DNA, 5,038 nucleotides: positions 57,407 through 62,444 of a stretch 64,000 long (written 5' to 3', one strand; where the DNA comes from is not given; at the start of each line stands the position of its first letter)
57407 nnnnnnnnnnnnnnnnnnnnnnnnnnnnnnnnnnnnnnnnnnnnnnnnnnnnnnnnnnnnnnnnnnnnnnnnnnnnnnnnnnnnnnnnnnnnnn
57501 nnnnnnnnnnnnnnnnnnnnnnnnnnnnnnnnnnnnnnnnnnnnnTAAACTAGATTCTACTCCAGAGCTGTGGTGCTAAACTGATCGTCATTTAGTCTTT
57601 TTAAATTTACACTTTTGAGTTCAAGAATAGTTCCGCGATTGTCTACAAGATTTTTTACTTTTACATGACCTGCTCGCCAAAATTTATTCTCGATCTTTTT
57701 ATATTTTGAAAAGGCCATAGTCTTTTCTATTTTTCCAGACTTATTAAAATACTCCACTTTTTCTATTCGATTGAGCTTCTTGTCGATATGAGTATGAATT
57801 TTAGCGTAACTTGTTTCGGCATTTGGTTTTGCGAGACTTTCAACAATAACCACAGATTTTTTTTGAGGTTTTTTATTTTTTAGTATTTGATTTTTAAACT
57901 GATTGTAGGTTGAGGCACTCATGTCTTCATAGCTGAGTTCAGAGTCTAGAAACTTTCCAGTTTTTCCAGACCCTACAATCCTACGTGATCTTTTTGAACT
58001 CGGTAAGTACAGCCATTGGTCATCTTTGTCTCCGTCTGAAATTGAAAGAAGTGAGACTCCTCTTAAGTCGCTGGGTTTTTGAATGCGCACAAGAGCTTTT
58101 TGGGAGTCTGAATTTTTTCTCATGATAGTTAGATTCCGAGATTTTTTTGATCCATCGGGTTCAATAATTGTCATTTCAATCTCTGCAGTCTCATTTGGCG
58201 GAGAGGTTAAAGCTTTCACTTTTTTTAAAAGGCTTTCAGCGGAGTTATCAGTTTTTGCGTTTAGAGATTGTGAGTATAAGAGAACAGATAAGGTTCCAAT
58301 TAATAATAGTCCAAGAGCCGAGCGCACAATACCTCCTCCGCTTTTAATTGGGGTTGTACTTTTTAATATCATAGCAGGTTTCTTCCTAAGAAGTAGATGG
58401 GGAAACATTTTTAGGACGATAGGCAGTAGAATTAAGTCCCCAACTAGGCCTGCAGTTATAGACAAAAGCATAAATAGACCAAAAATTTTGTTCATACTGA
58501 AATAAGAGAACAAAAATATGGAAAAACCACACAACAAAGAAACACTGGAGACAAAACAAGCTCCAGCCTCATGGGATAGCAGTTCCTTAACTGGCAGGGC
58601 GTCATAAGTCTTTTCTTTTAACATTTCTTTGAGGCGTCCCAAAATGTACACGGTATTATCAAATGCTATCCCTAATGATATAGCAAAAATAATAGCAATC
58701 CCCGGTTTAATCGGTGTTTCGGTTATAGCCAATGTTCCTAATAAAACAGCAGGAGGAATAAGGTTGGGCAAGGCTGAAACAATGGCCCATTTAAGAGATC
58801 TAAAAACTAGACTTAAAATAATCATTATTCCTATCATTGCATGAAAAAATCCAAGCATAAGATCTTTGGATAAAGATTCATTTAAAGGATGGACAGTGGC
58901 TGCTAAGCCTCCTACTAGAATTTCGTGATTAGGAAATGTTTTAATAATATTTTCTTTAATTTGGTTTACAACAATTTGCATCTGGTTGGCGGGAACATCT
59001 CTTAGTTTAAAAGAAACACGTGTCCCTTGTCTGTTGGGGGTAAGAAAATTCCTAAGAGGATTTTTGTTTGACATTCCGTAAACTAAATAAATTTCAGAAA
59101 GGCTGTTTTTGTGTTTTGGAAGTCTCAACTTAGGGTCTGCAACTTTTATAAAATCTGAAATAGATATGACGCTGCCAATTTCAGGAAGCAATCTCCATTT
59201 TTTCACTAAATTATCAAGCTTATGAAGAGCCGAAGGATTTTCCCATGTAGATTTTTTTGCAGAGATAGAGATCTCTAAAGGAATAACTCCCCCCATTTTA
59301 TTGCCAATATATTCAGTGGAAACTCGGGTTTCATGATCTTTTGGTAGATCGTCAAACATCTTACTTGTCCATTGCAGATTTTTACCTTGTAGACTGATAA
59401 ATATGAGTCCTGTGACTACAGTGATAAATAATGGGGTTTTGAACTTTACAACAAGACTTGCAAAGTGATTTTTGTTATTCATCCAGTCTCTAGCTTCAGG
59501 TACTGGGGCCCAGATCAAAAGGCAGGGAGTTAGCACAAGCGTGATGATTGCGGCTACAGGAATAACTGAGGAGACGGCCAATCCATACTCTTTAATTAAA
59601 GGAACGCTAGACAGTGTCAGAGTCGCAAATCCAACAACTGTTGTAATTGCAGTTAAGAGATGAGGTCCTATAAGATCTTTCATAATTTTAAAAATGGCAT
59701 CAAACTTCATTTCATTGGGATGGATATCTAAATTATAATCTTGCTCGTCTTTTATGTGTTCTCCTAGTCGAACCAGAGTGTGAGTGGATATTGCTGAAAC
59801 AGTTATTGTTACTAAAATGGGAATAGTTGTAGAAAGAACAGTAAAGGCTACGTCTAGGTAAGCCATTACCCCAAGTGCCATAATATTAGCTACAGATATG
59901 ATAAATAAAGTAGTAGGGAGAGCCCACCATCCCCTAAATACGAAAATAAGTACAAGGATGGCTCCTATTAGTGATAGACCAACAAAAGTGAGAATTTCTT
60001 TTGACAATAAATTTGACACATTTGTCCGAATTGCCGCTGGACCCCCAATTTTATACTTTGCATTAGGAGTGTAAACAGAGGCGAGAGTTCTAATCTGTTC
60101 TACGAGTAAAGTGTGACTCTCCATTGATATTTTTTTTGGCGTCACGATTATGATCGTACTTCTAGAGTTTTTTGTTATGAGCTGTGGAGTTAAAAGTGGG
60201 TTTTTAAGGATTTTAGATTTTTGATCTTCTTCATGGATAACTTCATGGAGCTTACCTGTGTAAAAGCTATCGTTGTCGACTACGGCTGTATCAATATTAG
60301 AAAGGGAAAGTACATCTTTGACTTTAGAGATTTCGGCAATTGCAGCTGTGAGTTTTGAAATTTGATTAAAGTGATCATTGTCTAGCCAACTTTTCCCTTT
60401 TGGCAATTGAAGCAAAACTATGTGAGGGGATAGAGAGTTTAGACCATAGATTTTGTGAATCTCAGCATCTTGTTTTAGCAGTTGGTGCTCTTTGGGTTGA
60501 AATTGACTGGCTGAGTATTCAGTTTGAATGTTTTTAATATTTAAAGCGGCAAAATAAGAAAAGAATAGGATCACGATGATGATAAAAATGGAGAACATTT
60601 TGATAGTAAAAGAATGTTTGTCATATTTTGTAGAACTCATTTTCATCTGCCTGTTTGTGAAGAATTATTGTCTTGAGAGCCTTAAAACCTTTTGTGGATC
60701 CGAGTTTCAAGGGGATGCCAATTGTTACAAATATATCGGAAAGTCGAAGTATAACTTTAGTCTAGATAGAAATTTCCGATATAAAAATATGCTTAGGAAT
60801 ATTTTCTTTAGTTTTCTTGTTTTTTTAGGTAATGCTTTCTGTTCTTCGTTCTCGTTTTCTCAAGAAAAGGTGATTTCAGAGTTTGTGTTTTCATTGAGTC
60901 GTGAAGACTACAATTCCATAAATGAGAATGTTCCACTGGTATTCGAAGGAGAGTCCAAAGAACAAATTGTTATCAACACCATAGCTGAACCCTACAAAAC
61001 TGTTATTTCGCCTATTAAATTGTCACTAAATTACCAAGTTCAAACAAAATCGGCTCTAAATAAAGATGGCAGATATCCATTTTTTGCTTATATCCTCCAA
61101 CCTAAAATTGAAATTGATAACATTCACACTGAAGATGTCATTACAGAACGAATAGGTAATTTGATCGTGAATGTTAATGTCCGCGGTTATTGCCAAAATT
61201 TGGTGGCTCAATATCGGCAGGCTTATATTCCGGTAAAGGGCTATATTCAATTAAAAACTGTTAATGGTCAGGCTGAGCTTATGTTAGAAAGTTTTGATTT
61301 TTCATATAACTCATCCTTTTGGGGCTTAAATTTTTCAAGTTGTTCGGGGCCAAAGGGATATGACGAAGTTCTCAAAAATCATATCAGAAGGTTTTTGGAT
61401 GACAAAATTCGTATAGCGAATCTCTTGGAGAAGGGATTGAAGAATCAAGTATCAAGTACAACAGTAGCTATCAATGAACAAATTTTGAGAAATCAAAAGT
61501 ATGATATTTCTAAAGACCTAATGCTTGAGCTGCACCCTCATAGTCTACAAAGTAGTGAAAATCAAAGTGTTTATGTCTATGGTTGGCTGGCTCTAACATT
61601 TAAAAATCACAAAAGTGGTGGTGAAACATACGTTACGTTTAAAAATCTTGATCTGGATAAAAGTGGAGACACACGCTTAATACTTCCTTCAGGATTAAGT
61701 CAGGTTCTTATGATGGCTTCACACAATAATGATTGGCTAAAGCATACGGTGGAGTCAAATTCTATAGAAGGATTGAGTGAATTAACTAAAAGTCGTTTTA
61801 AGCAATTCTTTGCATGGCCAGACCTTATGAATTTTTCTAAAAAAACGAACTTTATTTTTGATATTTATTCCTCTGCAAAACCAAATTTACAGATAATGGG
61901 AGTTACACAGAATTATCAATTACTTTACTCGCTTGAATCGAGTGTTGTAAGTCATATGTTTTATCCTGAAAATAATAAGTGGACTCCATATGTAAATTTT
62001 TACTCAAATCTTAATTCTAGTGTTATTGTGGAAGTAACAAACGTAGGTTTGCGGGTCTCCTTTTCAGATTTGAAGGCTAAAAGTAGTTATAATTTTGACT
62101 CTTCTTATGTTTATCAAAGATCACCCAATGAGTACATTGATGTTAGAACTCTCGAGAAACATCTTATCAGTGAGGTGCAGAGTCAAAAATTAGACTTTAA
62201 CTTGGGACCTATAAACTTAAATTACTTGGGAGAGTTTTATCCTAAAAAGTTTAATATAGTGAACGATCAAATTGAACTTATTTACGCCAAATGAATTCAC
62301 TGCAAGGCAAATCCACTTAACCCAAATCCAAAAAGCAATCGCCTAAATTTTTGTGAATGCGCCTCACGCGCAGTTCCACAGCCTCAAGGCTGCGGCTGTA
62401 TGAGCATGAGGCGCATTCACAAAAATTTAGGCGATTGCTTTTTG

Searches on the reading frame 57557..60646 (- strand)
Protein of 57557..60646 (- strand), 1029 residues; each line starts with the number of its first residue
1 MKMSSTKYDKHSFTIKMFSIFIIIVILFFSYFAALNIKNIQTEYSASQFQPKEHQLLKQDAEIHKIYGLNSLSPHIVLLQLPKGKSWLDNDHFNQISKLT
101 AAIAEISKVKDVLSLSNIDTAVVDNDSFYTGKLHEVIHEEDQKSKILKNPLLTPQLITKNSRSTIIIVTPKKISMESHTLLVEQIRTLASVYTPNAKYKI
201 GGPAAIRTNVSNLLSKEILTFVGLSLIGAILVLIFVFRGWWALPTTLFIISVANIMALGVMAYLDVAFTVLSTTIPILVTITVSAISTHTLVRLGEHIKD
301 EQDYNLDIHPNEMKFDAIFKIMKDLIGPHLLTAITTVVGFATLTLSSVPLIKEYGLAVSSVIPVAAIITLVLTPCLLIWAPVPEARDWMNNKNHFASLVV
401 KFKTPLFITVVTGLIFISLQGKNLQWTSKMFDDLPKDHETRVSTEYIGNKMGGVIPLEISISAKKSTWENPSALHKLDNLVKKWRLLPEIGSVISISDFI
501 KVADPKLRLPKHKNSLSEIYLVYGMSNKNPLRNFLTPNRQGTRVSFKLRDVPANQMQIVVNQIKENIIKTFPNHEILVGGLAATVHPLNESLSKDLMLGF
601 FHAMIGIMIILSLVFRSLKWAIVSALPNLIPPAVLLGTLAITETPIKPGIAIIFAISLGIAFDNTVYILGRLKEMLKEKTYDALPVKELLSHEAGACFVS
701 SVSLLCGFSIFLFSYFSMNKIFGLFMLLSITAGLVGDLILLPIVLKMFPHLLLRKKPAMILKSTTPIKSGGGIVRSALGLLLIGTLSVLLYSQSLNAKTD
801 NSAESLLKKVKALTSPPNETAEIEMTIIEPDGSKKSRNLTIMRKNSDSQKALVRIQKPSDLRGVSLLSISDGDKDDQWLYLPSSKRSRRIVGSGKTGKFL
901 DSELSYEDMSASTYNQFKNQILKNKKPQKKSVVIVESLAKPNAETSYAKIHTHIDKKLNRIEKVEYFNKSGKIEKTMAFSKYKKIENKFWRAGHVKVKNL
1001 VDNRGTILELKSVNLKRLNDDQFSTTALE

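Call 24: search_protein_families(library=ncbifam, proteins=[window:57557-60646:-], max_evalue=1e-10)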
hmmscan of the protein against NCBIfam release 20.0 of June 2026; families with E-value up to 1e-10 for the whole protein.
window:57557-60646:- (1029 aa): 2 families
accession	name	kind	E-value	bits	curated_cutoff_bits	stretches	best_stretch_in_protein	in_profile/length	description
TIGR00921.1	2A067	subfamily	3.1e-42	144.5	351.9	2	20-381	5-347/733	hydrophobe/amphiphile efflux-3 (HAE3) family transporter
TIGR00833.1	actII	subfamily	3.6e-25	88.4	874.7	1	551-789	128-373/910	MMPL family RND transporter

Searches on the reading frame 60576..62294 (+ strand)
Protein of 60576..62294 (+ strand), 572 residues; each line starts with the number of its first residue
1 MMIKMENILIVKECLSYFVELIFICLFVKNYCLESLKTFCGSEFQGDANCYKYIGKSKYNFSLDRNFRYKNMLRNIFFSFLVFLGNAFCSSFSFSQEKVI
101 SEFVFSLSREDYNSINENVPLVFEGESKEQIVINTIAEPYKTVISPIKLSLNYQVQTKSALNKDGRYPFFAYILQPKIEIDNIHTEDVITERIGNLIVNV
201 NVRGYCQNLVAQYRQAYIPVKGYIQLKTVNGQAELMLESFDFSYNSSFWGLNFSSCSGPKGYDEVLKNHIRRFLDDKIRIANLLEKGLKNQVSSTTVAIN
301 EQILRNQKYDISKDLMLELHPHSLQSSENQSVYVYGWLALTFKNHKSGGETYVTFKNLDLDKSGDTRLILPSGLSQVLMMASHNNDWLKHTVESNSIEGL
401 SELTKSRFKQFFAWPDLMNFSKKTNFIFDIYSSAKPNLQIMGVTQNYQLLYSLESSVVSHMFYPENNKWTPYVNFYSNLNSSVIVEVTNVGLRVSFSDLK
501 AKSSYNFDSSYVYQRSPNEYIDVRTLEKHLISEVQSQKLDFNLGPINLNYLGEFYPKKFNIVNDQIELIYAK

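Call 18: search_protein_families(library=ncbifam, proteins=[window:60576-62294:+])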
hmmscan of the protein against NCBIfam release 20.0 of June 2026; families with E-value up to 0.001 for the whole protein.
window:60576-62294:+ (572 aa): 0 families

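Call 51: search_protein_families(library=pfam, proteins=[window:60576-62294:+], max_evalue=0.0001)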
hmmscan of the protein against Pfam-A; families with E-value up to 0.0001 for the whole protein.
window:60576-62294:+ (572 aa): 0 families

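Call 67: find_encoding_contigs(protein=window:60576-62294:+, flank=3000, max_places=6)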
Protein window:60576-62294:+ (572 aa): 1 contig read that carries it; 1 place shown.
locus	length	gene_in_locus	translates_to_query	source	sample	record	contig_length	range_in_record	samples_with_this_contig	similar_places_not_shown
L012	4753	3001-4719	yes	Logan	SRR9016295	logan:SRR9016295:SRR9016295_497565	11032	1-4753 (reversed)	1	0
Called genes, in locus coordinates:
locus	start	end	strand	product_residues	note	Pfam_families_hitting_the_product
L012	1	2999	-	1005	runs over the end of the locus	PF03176:MMPL, PF07044:DUF1329 (faint), PF17131:TP_0789-like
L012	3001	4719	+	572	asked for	-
